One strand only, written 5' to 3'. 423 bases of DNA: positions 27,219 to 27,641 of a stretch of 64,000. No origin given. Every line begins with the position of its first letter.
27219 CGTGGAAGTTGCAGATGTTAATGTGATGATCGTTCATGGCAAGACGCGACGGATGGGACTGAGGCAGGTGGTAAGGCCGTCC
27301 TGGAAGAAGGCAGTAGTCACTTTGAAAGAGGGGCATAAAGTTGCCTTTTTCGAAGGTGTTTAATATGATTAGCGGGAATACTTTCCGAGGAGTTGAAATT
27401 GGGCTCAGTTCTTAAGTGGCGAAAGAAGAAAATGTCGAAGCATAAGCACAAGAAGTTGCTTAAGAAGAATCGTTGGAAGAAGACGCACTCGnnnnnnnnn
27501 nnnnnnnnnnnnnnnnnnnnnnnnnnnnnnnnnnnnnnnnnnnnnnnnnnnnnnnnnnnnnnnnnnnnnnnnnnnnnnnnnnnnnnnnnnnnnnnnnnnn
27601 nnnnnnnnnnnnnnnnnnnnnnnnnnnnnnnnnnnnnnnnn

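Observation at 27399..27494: Probably unannotated bS22-like mini-protein gene inside the S10 operon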

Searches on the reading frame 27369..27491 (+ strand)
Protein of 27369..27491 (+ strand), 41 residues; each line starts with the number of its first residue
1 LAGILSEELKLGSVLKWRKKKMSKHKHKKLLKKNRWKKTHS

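Call 3: search_protein_families(library=ncbifam, proteins=[window:27399-27491:+, window:27393-27491:+], max_evalue=10)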
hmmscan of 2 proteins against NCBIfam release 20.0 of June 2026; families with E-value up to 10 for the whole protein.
seq(31 aa): 1 family
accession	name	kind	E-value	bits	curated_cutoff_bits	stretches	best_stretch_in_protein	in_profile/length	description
NF047430.1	ribo_bS22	equivalog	1.8e-12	47.1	34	1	1-30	1-30/31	30S ribosomal protein bS22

seq(33 aa): 1 family
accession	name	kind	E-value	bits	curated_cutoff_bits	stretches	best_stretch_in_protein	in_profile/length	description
NF047430.1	ribo_bS22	equivalog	1.4e-11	44.3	34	1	4-32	2-30/31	30S ribosomal protein bS22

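Call 4: search_protein_families(library=pfam, proteins=[window:27399-27491:+, window:27393-27491:+], max_evalue=10)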
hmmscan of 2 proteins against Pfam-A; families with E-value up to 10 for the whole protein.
seq(31 aa): 1 family
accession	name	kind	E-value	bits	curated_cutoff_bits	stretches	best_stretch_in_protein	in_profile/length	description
PF08213.16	COX24_C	-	1.1e-07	32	23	1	1-27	1-27/33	Mitochondrial mRNA-processing protein COX24, C-terminal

seq(33 aa): 1 family
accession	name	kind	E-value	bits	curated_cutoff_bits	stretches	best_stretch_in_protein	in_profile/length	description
PF08213.16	COX24_C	-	1.7e-07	31.4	23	1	4-29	2-27/33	Mitochondrial mRNA-processing protein COX24, C-terminal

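Call 5: search_solved_structures(query=window:27399-27491:+, max_evalue=10, show_alignments=5)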
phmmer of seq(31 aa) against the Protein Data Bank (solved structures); distinct sequences matched with E-value up to 10: 18.
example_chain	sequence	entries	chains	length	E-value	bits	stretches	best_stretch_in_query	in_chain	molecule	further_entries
9j1m_x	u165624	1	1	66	6e-09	37.9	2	1-27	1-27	Mitochondrial domain of uncharacterised function (DUF1713)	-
8crx_X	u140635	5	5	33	7.2e-05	25.8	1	1-28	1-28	30S ribosomal protein bS22 | AURKAIP1/COX24 domain-containing protein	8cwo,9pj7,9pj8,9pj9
9e16_x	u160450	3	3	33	7.7e-05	25.7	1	1-28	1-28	30S ribosomal protein S22 | Mitochondrial domain of uncharacterized function (DUF1713)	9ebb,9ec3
32nj_x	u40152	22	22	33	0.00013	25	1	1-28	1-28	Small ribosomal subunit protein bS22 | Conserved domain protein | Mitochondrial domain of uncharacterised function (DUF1713)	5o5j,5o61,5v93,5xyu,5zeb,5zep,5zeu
6dzi_j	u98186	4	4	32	0.00075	22.7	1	2-28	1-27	CONSERVED PROTEIN DOMAIN | Conserved domain protein | 30S ribosomal protein S22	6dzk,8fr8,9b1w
6nu2_A3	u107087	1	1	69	0.11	16.3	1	3-27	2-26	Aurora kinase A-interacting protein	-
9ojm_3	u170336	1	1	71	0.11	16.3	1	3-27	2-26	Small ribosomal subunit protein mS38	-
8a22_BC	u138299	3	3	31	0.15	15.9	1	4-27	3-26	mS38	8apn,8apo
3j9m_A3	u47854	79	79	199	0.21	15.4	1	3-27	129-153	mS38 | Aurora kinase A-interacting protein | Small ribosomal subunit protein mS38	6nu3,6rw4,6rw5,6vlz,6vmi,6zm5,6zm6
5aj4_An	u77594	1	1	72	0.31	14.9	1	3-27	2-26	MITORIBOSOMAL PROTEIN MS38, MRPS38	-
3jd5_n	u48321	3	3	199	0.35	14.8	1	3-27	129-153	Aurora kinase A interacting protein 1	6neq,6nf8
7pnt_3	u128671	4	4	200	0.36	14.7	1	3-27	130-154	Aurora kinase A-interacting protein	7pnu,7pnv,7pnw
7olc_LA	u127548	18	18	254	0.64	14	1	11-30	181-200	60S ribosomal protein L2-like protein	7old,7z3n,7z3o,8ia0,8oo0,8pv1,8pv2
5aj3_n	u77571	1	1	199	0.68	13.9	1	3-27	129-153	MITORIBOSOMAL PROTEIN MS38, MRPS38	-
6gaw_An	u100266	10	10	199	0.7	13.9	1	3-27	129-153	Aurora kinase A interacting protein 1 | Small ribosomal subunit protein mS38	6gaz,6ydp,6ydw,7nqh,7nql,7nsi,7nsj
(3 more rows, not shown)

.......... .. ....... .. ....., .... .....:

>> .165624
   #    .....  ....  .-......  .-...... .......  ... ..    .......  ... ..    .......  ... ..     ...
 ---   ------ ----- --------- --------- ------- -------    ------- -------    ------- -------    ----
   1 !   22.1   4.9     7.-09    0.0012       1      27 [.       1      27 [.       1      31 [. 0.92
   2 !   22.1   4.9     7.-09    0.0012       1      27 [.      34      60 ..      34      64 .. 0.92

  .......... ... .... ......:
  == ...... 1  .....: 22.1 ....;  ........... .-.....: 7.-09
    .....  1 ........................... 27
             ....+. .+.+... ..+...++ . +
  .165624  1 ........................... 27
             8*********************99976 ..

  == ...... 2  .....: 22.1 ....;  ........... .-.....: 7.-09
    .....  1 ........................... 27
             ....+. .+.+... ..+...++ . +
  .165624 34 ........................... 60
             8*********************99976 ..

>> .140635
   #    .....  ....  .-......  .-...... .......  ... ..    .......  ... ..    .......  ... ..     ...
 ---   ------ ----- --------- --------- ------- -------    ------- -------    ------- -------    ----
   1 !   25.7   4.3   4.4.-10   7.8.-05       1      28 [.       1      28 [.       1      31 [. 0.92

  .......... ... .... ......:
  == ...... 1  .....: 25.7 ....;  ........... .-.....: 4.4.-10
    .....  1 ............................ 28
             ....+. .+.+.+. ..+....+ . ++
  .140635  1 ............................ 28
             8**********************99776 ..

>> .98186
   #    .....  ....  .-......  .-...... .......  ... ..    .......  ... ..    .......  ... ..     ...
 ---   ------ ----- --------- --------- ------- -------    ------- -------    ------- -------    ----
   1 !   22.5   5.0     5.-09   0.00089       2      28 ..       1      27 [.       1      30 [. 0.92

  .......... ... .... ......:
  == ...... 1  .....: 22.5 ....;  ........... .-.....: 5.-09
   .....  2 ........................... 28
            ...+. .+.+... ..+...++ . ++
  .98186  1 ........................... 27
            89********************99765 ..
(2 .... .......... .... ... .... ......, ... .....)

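Call 9: list_cluster_members(proteins=[window:27399-27491:+, window:27393-27491:+])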
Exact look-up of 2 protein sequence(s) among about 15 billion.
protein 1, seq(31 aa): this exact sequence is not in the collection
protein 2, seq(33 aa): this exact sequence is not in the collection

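Call 15: find_homologous_proteins(query=window:27369-27491:+, max_evalue=0.001)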
Query seq(41 aa) (41 aa): 3 proteins with E <= 0.001 among 33 candidates.
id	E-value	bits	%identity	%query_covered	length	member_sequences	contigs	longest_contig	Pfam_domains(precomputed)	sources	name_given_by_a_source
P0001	3.0e-4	38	83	29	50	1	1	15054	PF08213.17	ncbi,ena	-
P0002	6.8e-4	37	83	29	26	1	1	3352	PF08213.17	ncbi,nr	ncbi:MAG: AURKAIP1/COX24 domain-containing protein, partial [Thermodesulfovibrionia bacterium]|nr:AU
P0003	8.2e-4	37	83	29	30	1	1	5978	PF08213.17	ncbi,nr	ncbi:MAG: AURKAIP1/COX24 domain-containing protein [Nitrospirae bacterium]|nr:AURKAIP1/COX24 domain-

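Call 17: find_encoding_contigs(protein=P0001, flank=4000, max_places=3)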
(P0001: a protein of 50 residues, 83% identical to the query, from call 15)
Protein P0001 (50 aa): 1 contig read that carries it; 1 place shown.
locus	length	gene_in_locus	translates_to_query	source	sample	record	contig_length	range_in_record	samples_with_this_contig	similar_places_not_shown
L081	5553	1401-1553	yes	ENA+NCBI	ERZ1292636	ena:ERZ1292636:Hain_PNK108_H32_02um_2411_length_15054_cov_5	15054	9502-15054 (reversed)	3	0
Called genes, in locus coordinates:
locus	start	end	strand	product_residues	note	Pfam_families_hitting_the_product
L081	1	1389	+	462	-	?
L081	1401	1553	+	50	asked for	PF08213:COX24_C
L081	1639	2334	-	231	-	PF07313:AmiA-like (weak)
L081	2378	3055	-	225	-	PF01895:PhoU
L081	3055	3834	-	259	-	PF02463:SMC_N (faint), PF13175:AAA_15 (faint), PF00005:ABC_tran, PF13401:AAA_22 (weak), PF13304:AAA_21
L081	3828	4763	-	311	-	PF00528:BPD_transp_1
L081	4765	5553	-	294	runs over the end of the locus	PF00528:BPD_transp_1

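Call 18: find_encoding_contigs(protein=P0003, flank=4000, max_places=3)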
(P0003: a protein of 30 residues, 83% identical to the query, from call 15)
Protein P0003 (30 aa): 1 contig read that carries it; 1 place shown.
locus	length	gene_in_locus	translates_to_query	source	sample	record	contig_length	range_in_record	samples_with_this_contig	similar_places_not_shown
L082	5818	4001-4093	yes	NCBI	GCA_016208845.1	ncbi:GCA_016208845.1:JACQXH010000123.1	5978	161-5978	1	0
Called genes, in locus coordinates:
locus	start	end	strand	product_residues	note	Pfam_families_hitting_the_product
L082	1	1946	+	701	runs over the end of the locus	PF01869:BcrAD_BadFG, PF09989:DUF2229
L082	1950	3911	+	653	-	PF09989:DUF2229, PF06050:HGD-D (faint)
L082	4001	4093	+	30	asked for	PF08213:COX24_C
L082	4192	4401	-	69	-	-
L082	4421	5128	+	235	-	PF04055:Radical_SAM, PF06968:BATS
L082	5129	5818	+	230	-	PF03744:BioW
